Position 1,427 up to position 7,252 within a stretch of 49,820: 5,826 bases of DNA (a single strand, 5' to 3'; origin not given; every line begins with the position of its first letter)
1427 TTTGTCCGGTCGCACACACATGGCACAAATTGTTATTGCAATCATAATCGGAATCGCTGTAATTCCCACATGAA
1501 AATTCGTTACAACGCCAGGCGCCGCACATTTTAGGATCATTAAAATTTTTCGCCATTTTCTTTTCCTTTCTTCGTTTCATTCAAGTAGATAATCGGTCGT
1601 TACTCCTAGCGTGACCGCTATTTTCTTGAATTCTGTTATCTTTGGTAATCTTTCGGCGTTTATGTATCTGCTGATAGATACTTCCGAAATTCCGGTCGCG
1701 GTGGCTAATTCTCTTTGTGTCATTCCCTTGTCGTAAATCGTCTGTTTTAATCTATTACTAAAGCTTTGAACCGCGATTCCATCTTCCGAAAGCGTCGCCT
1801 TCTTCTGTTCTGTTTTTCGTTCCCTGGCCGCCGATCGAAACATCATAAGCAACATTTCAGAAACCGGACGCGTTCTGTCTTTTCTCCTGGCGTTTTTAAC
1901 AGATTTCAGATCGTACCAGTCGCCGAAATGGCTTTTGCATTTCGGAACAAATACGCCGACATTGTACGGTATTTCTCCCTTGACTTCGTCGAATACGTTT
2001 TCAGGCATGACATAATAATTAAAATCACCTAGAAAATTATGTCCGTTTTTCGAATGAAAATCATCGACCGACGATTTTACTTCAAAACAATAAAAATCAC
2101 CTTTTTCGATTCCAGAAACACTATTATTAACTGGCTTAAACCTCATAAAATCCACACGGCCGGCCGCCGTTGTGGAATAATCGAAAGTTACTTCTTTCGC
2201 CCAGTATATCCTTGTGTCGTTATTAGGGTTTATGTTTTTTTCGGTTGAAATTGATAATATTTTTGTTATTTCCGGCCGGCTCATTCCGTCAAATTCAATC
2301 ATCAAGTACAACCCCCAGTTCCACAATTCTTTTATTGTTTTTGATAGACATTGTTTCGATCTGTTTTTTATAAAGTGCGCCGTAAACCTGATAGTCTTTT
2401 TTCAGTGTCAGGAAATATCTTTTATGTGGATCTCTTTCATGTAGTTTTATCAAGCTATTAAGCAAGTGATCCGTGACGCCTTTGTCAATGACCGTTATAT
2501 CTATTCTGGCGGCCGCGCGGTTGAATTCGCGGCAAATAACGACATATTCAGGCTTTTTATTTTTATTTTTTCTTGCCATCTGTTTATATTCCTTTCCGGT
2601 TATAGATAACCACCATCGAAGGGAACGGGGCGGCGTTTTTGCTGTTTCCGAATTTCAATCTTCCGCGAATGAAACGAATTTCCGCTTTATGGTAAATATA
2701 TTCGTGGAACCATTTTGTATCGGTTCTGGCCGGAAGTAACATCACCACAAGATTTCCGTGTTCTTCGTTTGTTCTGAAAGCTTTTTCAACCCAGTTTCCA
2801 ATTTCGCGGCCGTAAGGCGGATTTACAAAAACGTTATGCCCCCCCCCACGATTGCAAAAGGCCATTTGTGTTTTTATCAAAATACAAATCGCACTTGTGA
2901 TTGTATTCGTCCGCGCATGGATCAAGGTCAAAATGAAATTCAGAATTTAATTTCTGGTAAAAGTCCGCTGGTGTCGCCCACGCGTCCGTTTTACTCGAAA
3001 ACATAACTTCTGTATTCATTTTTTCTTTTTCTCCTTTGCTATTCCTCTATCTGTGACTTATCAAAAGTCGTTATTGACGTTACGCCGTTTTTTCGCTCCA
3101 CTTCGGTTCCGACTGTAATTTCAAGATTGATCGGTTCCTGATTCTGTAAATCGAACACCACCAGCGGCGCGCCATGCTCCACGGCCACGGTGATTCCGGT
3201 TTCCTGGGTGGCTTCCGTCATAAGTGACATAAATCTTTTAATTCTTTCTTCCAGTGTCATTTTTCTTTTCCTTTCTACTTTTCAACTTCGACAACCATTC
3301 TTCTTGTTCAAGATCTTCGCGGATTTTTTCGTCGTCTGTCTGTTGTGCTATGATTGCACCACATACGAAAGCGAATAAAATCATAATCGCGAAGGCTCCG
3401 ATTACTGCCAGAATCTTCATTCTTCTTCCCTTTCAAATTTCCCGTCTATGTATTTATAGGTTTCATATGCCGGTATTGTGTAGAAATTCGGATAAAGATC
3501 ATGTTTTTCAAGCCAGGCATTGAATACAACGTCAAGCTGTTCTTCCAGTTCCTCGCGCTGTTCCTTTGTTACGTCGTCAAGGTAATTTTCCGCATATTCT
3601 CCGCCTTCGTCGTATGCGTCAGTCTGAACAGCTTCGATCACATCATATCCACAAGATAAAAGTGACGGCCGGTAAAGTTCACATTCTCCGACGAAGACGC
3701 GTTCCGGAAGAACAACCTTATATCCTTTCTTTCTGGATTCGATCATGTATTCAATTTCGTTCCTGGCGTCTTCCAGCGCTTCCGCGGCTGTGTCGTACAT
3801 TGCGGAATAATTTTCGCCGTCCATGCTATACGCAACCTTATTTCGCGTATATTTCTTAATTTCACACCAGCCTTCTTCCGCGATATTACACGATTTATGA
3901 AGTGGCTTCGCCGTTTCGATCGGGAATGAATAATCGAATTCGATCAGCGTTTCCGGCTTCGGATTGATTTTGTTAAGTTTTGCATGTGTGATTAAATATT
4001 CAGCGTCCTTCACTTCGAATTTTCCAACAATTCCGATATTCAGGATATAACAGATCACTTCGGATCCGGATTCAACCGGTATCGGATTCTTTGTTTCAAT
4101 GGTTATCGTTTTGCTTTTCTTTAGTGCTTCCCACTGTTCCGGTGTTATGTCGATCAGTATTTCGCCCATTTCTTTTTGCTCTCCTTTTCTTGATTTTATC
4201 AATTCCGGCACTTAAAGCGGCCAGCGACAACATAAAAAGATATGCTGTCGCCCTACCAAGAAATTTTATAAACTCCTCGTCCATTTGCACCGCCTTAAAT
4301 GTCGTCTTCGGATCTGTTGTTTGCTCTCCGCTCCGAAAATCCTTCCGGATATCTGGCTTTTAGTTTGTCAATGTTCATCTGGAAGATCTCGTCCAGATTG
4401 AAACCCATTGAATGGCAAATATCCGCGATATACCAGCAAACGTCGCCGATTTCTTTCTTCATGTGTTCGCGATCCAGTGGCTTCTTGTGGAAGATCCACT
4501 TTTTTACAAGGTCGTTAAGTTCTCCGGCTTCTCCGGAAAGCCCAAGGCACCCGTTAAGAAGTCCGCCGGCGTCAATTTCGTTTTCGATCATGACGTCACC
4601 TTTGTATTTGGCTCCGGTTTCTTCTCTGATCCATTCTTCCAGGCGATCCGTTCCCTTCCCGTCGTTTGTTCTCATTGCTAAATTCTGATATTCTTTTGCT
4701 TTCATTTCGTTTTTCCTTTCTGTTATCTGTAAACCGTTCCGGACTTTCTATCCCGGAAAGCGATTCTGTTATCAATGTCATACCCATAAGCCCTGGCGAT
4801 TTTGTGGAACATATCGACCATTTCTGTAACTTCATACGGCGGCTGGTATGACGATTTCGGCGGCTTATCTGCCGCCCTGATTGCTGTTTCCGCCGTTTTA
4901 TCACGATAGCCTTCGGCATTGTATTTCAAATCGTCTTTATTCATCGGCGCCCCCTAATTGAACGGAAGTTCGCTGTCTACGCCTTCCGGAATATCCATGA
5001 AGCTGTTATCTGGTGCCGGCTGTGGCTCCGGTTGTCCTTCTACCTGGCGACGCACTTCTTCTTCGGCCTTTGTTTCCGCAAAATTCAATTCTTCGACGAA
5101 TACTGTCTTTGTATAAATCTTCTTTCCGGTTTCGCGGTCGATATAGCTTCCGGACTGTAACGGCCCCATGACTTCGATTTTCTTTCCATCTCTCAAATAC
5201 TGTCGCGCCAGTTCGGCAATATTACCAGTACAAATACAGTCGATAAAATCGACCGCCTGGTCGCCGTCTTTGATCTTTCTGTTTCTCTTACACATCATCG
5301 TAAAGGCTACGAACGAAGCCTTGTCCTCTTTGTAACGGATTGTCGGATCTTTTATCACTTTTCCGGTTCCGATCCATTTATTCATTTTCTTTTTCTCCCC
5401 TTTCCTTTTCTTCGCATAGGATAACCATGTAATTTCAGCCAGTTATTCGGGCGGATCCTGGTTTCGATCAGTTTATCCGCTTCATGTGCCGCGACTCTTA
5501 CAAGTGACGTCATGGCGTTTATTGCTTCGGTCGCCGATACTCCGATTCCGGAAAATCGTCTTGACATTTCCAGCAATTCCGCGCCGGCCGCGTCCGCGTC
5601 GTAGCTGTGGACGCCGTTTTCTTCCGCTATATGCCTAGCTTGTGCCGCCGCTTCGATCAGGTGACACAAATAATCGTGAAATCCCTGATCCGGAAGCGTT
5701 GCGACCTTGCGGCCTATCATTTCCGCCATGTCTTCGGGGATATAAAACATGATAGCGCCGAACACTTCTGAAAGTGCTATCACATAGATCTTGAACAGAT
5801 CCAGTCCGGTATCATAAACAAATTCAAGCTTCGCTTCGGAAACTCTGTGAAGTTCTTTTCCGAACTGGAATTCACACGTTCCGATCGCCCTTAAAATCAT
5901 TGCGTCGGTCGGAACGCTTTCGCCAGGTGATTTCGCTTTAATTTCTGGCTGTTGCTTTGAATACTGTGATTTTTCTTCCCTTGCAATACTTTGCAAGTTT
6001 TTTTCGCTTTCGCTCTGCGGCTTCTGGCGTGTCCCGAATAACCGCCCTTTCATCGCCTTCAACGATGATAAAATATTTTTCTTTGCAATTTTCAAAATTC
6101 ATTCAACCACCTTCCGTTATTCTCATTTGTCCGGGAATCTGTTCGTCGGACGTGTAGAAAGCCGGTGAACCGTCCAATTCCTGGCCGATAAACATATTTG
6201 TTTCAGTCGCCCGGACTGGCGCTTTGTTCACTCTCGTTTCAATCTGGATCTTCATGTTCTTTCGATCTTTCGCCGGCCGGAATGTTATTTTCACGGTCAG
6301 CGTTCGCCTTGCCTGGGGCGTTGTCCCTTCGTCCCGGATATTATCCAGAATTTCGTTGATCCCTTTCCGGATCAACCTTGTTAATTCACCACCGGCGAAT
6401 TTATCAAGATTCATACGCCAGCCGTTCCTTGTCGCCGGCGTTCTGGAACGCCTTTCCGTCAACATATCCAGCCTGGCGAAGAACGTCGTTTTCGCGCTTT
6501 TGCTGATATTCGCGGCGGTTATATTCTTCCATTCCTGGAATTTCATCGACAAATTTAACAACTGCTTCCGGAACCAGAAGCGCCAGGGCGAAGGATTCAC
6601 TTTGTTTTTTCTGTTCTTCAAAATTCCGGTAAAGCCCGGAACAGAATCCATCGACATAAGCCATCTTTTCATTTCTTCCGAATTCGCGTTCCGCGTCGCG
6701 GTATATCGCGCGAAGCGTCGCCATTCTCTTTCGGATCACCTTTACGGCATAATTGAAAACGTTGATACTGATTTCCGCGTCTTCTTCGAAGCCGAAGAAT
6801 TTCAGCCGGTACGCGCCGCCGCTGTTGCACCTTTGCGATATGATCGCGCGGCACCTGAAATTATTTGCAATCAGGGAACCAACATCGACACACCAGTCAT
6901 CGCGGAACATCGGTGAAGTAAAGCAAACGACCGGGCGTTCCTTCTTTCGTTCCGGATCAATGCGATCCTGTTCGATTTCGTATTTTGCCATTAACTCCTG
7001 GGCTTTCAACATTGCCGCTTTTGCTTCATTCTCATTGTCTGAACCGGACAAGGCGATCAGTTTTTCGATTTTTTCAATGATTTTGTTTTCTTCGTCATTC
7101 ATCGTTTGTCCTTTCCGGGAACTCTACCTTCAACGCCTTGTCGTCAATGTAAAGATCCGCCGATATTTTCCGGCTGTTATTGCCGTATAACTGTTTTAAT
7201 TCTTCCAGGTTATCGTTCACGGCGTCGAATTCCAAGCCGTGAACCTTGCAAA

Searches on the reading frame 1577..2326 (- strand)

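Call 83: search_protein_families(library=pfam, proteins=[window:1577-2326:-], max_evalue=0.001)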
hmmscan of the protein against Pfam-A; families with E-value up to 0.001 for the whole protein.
window:1577-2326:- (249 aa): 5 families
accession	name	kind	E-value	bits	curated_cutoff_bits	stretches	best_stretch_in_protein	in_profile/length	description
PF01381.28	HTH_3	-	2.1e-13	50.5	23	1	200-247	8-55/55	Helix-turn-helix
PF12844.13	HTH_19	-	1.8e-07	31.4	30.2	1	191-248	2-59/64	Helix-turn-helix domain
PF13560.12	HTH_31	-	1.9e-07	31.7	27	1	199-245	12-59/64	Helix-turn-helix domain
PF13443.12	HTH_26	-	3.3e-06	27.7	22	1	192-244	1-54/63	Cro/C1-type HTH DNA-binding domain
PF08281.18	Sigma70_r4_2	-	0.0003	20.8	25.7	0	198-222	23-47/54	Sigma-70, region 4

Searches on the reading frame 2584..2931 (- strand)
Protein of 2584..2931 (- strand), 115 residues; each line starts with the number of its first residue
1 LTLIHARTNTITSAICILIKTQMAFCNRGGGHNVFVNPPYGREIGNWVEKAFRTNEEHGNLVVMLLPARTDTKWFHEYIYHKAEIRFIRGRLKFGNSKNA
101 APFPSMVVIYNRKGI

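Call 83: search_protein_families(library=pfam, proteins=[window:2584-2931:-], max_evalue=0.001)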
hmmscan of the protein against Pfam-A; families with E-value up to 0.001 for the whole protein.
window:2584-2931:- (115 aa): 1 family
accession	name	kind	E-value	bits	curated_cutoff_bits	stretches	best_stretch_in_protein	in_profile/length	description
PF05869.16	Dam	-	3.6e-15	56.5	28.1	1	31-99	60-128/169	DNA N-6-adenine-methyltransferase (Dam)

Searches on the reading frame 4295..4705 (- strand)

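Call 83: search_protein_families(library=pfam, proteins=[window:4295-4705:-], max_evalue=0.001)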
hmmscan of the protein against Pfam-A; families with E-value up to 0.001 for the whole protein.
window:4295-4705:- (136 aa): 1 family
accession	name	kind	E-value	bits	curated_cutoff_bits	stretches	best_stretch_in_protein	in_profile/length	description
PF03819.22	MazG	-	6.6e-11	42.8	22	1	55-123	9-74/74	MazG nucleotide pyrophosphohydrolase domain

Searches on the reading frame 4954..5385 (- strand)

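Call 83: search_protein_families(library=pfam, proteins=[window:4954-5385:-], max_evalue=0.001)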
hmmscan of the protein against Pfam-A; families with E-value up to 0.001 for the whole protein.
window:4954-5385:- (143 aa): 1 family
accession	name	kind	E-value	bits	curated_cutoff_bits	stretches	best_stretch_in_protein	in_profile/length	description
PF00436.31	SSB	-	3.5e-18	66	26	1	1-102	1-103/104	Single-strand binding protein family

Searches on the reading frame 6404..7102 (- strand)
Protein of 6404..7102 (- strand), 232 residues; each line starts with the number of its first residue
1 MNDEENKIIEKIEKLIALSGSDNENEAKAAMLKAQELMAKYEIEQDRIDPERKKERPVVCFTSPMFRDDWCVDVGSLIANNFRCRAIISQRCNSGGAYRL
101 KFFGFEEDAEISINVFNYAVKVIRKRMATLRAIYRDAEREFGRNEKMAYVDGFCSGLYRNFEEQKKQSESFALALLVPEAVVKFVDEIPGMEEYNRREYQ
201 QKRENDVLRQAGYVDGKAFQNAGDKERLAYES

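Call 83: search_protein_families(library=pfam, proteins=[window:6404-7102:-], max_evalue=0.001)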
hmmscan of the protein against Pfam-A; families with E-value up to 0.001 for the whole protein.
window:6404-7102:- (232 aa): 2 families
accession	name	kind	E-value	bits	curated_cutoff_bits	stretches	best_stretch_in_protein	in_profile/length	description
PF23771.1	DUF7168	-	6.3e-21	74.9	25.5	1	61-181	14-129/140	Domain of unknown function (DUF7168)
PF10979.13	DUF2786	-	2e-14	53.7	23.9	1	7-45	1-40/40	Protein of unknown function (DUF2786)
